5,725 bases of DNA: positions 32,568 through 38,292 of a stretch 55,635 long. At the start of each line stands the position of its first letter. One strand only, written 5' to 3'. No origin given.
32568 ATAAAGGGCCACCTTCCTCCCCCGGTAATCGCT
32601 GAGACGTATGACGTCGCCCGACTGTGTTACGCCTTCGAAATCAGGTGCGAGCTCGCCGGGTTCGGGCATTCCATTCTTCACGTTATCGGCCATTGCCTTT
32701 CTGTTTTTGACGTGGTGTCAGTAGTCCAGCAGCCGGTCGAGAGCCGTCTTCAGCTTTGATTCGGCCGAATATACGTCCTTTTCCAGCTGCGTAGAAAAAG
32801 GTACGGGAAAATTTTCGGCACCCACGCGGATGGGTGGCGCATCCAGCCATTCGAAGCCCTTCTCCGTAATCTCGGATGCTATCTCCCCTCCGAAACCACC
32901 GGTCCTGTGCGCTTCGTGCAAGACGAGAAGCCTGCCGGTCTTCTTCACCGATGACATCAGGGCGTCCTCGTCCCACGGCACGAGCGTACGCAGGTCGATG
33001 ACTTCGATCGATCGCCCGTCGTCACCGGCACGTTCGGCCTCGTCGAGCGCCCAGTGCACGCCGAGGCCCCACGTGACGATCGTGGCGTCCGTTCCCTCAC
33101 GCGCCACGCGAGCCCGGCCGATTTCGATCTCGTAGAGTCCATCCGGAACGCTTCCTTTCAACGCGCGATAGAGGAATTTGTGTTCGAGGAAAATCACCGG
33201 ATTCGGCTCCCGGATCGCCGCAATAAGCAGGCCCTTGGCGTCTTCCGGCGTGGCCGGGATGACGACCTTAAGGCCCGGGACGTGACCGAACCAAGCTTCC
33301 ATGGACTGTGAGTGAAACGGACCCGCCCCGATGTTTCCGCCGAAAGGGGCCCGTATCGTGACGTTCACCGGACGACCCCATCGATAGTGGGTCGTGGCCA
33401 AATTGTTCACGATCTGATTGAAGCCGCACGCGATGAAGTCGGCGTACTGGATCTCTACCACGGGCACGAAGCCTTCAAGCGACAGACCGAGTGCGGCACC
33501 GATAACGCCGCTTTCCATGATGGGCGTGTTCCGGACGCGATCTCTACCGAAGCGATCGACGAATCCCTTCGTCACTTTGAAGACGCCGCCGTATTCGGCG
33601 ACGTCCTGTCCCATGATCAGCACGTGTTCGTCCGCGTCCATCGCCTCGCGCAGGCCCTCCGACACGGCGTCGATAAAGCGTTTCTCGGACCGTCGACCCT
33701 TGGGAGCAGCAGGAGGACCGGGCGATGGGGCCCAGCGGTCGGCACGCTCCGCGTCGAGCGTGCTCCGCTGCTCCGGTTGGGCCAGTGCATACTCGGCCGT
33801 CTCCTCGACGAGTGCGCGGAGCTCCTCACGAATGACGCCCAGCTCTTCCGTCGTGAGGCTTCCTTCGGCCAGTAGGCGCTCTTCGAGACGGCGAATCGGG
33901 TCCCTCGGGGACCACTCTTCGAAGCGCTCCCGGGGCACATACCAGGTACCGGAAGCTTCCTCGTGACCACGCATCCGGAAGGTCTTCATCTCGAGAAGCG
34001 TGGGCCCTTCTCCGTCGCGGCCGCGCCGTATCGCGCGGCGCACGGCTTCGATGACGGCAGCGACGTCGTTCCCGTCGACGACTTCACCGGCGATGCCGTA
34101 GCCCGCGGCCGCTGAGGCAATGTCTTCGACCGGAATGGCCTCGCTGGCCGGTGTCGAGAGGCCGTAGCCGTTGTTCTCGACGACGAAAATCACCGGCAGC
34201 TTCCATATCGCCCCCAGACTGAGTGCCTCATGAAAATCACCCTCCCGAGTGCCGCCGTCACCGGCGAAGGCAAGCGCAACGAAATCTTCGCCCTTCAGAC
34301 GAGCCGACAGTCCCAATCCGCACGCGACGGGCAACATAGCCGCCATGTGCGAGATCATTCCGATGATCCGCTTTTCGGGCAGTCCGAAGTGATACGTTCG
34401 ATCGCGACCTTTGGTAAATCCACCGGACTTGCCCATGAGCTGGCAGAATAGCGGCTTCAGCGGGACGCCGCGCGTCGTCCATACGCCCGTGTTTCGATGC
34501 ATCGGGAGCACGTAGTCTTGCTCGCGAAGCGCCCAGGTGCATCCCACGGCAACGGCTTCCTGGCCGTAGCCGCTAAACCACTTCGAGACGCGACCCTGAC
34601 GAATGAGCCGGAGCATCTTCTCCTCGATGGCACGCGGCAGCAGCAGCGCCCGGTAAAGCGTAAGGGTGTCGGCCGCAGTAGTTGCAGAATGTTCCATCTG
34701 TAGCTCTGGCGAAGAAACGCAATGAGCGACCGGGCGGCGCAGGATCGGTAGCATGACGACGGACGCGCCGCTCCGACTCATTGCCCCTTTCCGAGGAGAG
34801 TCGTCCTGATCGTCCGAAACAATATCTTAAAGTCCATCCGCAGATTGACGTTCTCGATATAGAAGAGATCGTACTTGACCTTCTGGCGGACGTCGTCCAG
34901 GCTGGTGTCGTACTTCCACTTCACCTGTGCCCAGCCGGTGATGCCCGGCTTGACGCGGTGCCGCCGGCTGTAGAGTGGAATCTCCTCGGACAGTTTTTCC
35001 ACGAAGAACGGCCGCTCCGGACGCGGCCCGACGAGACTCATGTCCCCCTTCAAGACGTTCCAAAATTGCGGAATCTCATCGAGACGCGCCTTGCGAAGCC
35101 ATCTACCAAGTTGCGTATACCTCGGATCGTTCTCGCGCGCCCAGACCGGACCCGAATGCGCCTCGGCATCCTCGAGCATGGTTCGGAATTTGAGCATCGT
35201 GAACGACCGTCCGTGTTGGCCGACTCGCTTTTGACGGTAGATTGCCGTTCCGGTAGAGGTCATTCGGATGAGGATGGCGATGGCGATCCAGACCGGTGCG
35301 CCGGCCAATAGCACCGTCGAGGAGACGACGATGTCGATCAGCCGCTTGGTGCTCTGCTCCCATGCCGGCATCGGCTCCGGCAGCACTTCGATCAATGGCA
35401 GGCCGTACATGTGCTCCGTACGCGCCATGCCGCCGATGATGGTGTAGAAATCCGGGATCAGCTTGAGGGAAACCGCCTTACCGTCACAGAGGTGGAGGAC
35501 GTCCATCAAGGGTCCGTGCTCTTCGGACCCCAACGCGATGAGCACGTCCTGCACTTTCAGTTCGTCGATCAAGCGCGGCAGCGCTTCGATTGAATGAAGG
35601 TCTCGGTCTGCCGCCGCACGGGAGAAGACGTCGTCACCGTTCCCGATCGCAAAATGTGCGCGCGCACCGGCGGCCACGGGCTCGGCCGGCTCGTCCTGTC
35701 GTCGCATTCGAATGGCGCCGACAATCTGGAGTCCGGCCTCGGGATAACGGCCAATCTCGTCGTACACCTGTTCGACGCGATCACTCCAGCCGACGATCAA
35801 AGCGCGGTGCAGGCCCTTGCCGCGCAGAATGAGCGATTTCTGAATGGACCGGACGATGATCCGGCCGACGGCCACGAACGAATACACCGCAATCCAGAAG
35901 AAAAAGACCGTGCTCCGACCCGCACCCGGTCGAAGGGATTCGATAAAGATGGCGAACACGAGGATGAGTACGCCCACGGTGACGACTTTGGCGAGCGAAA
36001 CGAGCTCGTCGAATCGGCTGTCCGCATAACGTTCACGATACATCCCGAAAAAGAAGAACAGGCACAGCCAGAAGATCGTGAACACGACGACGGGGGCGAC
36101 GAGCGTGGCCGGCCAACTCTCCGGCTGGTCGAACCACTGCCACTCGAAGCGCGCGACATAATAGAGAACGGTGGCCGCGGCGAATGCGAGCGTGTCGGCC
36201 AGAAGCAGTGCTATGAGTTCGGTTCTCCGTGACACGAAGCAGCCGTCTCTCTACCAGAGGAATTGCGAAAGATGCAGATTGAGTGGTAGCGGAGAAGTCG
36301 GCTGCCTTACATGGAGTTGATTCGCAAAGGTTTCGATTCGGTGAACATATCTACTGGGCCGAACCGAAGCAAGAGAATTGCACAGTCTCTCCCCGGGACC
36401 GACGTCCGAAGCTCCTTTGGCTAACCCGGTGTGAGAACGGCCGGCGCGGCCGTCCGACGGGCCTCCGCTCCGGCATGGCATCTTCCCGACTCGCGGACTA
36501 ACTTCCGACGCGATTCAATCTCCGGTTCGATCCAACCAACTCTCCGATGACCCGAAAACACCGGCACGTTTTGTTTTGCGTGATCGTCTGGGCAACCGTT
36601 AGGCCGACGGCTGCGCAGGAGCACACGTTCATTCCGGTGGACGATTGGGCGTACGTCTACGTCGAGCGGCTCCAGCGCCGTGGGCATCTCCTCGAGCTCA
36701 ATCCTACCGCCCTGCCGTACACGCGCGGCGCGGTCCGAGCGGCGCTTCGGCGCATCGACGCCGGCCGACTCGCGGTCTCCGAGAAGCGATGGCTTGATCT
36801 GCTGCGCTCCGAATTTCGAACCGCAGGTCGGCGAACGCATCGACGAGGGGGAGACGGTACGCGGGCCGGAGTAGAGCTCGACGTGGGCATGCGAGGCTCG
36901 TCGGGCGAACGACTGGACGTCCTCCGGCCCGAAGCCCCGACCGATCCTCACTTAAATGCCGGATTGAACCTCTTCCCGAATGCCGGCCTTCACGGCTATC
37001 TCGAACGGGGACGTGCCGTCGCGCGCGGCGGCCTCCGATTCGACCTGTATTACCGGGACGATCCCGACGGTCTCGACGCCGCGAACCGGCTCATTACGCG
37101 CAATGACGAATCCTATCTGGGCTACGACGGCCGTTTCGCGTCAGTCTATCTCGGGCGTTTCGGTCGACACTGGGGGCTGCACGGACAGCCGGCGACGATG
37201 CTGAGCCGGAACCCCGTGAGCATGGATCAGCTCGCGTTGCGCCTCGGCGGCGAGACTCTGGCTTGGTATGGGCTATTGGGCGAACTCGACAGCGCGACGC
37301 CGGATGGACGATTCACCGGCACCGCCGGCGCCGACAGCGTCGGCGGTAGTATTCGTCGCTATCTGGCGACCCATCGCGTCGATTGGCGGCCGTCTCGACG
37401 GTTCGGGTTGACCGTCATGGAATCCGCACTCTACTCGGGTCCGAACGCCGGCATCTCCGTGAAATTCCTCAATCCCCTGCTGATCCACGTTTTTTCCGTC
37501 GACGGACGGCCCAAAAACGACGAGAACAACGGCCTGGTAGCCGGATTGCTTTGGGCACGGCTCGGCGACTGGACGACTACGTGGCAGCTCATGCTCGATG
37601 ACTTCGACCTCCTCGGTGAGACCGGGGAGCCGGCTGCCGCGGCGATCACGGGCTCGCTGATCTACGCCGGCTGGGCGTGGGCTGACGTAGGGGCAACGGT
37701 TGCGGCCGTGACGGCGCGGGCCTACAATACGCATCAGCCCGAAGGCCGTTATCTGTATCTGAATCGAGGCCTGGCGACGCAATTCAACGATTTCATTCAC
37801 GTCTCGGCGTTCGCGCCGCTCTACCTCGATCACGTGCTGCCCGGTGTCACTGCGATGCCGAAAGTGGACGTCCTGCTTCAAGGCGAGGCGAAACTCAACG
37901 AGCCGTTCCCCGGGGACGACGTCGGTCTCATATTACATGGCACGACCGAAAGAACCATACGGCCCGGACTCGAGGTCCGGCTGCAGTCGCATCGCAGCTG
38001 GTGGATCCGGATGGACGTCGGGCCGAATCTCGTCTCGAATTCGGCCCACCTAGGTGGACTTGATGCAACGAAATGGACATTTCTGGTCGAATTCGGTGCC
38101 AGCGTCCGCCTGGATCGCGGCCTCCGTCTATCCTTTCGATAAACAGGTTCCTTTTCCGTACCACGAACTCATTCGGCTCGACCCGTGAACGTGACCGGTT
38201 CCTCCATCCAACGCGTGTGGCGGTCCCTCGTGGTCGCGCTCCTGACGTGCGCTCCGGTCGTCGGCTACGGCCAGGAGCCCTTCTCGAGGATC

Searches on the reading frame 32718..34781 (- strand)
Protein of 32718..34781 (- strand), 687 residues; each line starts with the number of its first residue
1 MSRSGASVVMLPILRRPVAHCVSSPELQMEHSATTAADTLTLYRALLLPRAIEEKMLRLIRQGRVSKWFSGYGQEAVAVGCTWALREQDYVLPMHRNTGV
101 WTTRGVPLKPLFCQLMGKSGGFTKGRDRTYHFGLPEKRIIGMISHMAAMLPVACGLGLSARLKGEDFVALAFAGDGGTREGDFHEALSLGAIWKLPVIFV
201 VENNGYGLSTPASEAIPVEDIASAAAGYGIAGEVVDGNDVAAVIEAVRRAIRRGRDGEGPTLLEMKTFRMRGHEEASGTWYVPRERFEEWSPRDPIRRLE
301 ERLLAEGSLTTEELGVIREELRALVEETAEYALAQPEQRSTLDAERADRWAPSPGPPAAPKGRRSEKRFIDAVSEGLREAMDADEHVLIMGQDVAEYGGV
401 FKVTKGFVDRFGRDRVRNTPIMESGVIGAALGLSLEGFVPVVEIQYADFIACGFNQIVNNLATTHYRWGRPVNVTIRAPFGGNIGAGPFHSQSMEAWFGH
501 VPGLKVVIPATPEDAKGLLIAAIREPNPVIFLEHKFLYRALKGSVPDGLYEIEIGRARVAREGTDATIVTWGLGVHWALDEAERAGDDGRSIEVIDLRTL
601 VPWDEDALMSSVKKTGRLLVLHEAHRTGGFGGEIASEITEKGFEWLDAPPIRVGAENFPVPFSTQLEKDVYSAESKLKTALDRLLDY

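Call 18: search_protein_families(library=pfam, proteins=[window:32718-34781:-], max_evalue=0.001)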
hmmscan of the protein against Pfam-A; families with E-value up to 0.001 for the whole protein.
window:32718-34781:- (687 aa): 3 families
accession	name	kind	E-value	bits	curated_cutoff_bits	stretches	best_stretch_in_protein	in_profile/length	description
PF00676.26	E1_dh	-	9.2e-73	245.3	22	1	44-338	2-297/300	Dehydrogenase E1 component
PF02779.29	Transket_pyr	-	5.9e-43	146.9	27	1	370-539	6-173/174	Transketolase, pyrimidine binding domain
PF02780.25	Transketolase_C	-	1.7e-31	109.1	25.9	1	555-670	1-117/124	Transketolase, C-terminal domain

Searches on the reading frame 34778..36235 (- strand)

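Call 18: search_protein_families(library=pfam, proteins=[window:34778-36235:-], max_evalue=0.001)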
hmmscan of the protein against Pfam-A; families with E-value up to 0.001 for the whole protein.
window:34778-36235:- (485 aa): 2 families
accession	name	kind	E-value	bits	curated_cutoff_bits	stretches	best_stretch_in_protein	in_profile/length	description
PF02397.22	Bac_transf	-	1.4e-68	230.4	27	1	297-480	1-178/179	Bacterial sugar transferase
PF13727.12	CoA_binding_3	-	2.2e-09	38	25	1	63-261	3-175/175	CoA-binding domain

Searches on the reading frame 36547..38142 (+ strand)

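Call 17: search_protein_families(library=pfam, proteins=[window:36547-38142:+], max_evalue=0.001)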
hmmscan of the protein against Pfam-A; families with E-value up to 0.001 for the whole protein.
window:36547-38142:+ (531 aa): 1 family
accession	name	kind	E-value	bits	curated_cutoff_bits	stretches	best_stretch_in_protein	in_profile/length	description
PF14052.12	Caps_assemb_Wzi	-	4.2e-05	23.2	30.1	1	156-328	63-208/392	Capsule assembly protein Wzi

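Call 58: search_protein_families(library=ncbifam, proteins=[window:36547-38142:+], max_evalue=0.1)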
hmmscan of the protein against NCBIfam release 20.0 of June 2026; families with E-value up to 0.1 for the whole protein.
window:36547-38142:+ (531 aa): 0 families
